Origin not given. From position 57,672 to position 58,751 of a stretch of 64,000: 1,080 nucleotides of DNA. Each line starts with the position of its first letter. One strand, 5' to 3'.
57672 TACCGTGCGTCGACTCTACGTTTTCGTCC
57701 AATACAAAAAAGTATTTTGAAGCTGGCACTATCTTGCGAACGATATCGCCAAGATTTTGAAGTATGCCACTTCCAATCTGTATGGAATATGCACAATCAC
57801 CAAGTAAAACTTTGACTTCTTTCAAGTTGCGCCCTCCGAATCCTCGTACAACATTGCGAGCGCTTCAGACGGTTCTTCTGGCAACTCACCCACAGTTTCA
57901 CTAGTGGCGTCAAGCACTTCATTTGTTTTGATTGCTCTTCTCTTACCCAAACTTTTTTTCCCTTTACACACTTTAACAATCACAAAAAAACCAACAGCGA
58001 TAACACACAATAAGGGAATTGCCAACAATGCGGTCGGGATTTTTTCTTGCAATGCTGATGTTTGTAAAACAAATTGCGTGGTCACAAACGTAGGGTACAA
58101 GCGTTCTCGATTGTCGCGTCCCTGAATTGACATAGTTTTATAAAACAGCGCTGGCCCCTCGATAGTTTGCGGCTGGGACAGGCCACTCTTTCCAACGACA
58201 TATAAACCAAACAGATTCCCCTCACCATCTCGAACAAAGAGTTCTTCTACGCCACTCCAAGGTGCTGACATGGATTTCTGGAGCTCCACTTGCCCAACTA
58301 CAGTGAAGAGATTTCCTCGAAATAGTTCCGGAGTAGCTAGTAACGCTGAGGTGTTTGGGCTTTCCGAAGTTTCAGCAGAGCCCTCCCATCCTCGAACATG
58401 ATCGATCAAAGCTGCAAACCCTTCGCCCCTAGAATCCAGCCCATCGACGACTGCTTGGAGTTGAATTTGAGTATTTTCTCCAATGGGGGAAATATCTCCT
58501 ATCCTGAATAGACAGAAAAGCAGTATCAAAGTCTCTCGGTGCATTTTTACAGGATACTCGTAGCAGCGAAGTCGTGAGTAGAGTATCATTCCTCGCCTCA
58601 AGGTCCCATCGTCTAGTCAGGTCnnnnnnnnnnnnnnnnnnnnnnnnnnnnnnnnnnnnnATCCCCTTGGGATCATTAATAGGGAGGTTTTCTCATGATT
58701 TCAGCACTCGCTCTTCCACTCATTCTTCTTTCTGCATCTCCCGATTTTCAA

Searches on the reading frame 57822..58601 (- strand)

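Call 3: search_protein_families(library=pfam, proteins=[window:57822-58601:-], max_evalue=0.01)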
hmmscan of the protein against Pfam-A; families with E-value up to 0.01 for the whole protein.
window:57822-58601:- (259 aa): 0 families

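Call 4: search_protein_families(library=ncbifam, proteins=[window:57822-58601:-], max_evalue=0.01)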
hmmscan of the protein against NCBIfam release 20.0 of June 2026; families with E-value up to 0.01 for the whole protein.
window:57822-58601:- (259 aa): 0 families

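Call 30: search_protein_families(library=pfam, proteins=[L043:7932-9503:+, L055:7957-9696:+, L053:6918-9098:+, L038:3868-5388:+, L062:8246-9679:+, L037:508-1779:+, L043:9641-11290:+], max_evalue=0.01)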
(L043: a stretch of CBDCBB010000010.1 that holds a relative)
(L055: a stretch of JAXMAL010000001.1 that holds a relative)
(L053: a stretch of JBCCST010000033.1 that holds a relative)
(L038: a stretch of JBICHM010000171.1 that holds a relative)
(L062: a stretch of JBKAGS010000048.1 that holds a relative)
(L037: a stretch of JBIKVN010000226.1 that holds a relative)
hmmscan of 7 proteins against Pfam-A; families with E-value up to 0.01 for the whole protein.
L043:7932-9503:+ (523 aa): 10 families
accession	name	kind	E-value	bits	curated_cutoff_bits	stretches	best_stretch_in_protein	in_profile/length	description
PF13614.12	AAA_31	-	4.4e-46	157.5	27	1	1-174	1-171/177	AAA domain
PF01656.29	CbiA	-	9.6e-21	74.5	25.4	1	4-230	1-125/125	CobQ/CobB/MinD/ParA nucleotide binding domain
PF06564.18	CBP_BcsQ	-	1.1e-14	55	21.3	1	1-251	1-234/234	Cellulose biosynthesis protein BcsQ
PF16561.11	AMPK1_CBM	-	1.3e-11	45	26.8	1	454-522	15-79/85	Glycogen recognition site of AMP-activated protein kinase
PF09140.17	MipZ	-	2.1e-10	40.8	20.7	2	3-41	2-40/262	ATPase MipZ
PF00142.24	Fer4_NifH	-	2.9e-07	30.7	25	1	7-83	5-80/271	4Fe-4S iron sulfur cluster binding proteins, NifH/frxC family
PF10609.15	ParA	-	1.5e-06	28.3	27.1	1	2-39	4-41/246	NUBPL iron-transfer P-loop NTPase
PF02922.24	CBM_48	-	1.2e-05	26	22.4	1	453-503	25-81/83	Carbohydrate-binding module 48 (Isoamylase N-terminal domain)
PF02374.21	ArsA_ATPase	-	1.3e-05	25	24.3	1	6-41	5-40/305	Anion-transporting ATPase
PF22058.2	X25_BaPul_like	-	0.00011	22.6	27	1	457-501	13-58/87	Pullulanase X25 domain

L055:7957-9696:+ (579 aa): 8 families
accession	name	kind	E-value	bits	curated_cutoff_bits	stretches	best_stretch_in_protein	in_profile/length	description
PF13614.12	AAA_31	-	2.2e-41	142.2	27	1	17-191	1-170/177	AAA domain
PF01656.29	CbiA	-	1e-16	61.5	25.4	1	20-248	1-125/125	CobQ/CobB/MinD/ParA nucleotide binding domain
PF16561.11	AMPK1_CBM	-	3.1e-10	40.5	26.8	1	505-579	10-80/85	Glycogen recognition site of AMP-activated protein kinase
PF09140.17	MipZ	-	4.6e-08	33.1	20.7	1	19-57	2-40/262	ATPase MipZ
PF06564.18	CBP_BcsQ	-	3e-07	30.7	21.3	1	17-268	1-233/234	Cellulose biosynthesis protein BcsQ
PF10609.15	ParA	-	3.6e-06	27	27.1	1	18-55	4-41/246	NUBPL iron-transfer P-loop NTPase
PF02374.21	ArsA_ATPase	-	0.0031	17.2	24.3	1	22-57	5-40/305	Anion-transporting ATPase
PF00142.24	Fer4_NifH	-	0.0082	16.1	25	0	23-59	5-41/271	4Fe-4S iron sulfur cluster binding proteins, NifH/frxC family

L053:6918-9098:+ (726 aa): 10 families
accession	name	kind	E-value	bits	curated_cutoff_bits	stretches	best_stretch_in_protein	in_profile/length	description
PF13614.12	AAA_31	-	5.4e-47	160.4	27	1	185-357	2-171/177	AAA domain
PF01656.29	CbiA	-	2.9e-20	72.9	25.4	1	187-413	1-125/125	CobQ/CobB/MinD/ParA nucleotide binding domain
PF06564.18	CBP_BcsQ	-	1.5e-15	57.8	21.3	1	187-434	4-234/234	Cellulose biosynthesis protein BcsQ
PF16561.11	AMPK1_CBM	-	1.6e-10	41.5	26.8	1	655-725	14-80/85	Glycogen recognition site of AMP-activated protein kinase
PF09140.17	MipZ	-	2.5e-10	40.6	20.7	2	186-224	2-40/262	ATPase MipZ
PF00142.24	Fer4_NifH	-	1.3e-07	31.9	25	1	190-447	5-259/271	4Fe-4S iron sulfur cluster binding proteins, NifH/frxC family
PF10609.15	ParA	-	2.3e-07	30.9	27.1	1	185-316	4-124/246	NUBPL iron-transfer P-loop NTPase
PF02922.24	CBM_48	-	5.6e-07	30.2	22.4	1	655-706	25-82/83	Carbohydrate-binding module 48 (Isoamylase N-terminal domain)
PF02374.21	ArsA_ATPase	-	9.8e-06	25.4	24.3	1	189-313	5-134/305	Anion-transporting ATPase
PF22058.2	X25_BaPul_like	-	0.00064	20.2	27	1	659-703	13-58/87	Pullulanase X25 domain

L038:3868-5388:+ (506 aa): 9 families
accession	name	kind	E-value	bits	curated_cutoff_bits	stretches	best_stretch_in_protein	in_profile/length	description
PF13614.12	AAA_31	-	5.8e-35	121.3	27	1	30-203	2-169/177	AAA domain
PF01656.29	CbiA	-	2.7e-17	63.3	25.4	1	32-261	1-125/125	CobQ/CobB/MinD/ParA nucleotide binding domain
PF16561.11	AMPK1_CBM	-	2.7e-11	43.9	26.8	1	420-494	12-82/85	Glycogen recognition site of AMP-activated protein kinase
PF06564.18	CBP_BcsQ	-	3e-11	43.8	21.3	1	32-275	4-227/234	Cellulose biosynthesis protein BcsQ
PF09140.17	MipZ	-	9e-08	32.2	20.7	1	31-69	2-40/262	ATPase MipZ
PF02922.24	CBM_48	-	4.1e-06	27.5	22.4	1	419-482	22-82/83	Carbohydrate-binding module 48 (Isoamylase N-terminal domain)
PF10609.15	ParA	-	5.2e-06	26.5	27.1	1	30-67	4-41/246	NUBPL iron-transfer P-loop NTPase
PF02374.21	ArsA_ATPase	-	6.4e-05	22.7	24.3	1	34-69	5-40/305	Anion-transporting ATPase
PF00142.24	Fer4_NifH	-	0.0001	22.3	25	0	35-72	5-42/271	4Fe-4S iron sulfur cluster binding proteins, NifH/frxC family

L062:8246-9679:+ (477 aa): 11 families
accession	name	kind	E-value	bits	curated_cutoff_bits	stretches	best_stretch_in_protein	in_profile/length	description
PF13614.12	AAA_31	-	3.8e-48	164.2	27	1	1-173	1-170/177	AAA domain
PF01656.29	CbiA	-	3.6e-20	72.6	25.4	1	4-230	1-125/125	CobQ/CobB/MinD/ParA nucleotide binding domain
PF06564.18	CBP_BcsQ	-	7.8e-14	52.2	21.3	1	1-249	1-232/234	Cellulose biosynthesis protein BcsQ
PF16561.11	AMPK1_CBM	-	2.2e-13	50.6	26.8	1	403-476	10-79/85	Glycogen recognition site of AMP-activated protein kinase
PF10609.15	ParA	-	2e-09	37.7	27.1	1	2-43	4-45/246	NUBPL iron-transfer P-loop NTPase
PF09140.17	MipZ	-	9.5e-09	35.4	20.7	1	3-40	2-39/262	ATPase MipZ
PF02922.24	CBM_48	-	3.6e-08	34.1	22.4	1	406-451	24-72/83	Carbohydrate-binding module 48 (Isoamylase N-terminal domain)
PF02374.21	ArsA_ATPase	-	3e-07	30.4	24.3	1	6-40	5-39/305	Anion-transporting ATPase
PF00142.24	Fer4_NifH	-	4.4e-06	26.8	25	1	7-77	5-74/271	4Fe-4S iron sulfur cluster binding proteins, NifH/frxC family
PF22058.2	X25_BaPul_like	-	0.00019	21.9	27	1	410-455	12-58/87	Pullulanase X25 domain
PF16575.11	CLP1_P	-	0.0064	16.8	26.6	0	13-40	5-32/188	mRNA cleavage and polyadenylation factor CLP1 P-loop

L037:508-1779:+ (423 aa): 0 families

L043:9641-11290:+ (549 aa): 0 families

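Call 66: search_protein_families(library=pfam, proteins=[L019:11169-12164:-], max_evalue=0.01)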
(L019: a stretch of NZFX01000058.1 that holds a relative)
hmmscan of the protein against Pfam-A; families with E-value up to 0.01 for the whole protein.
L019:11169-12164:- (331 aa): 1 family
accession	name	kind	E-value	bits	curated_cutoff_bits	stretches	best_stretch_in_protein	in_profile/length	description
PF01244.27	Peptidase_M19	-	1.8e-61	208.5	26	1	12-330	7-317/319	Membrane dipeptidase (Peptidase family M19)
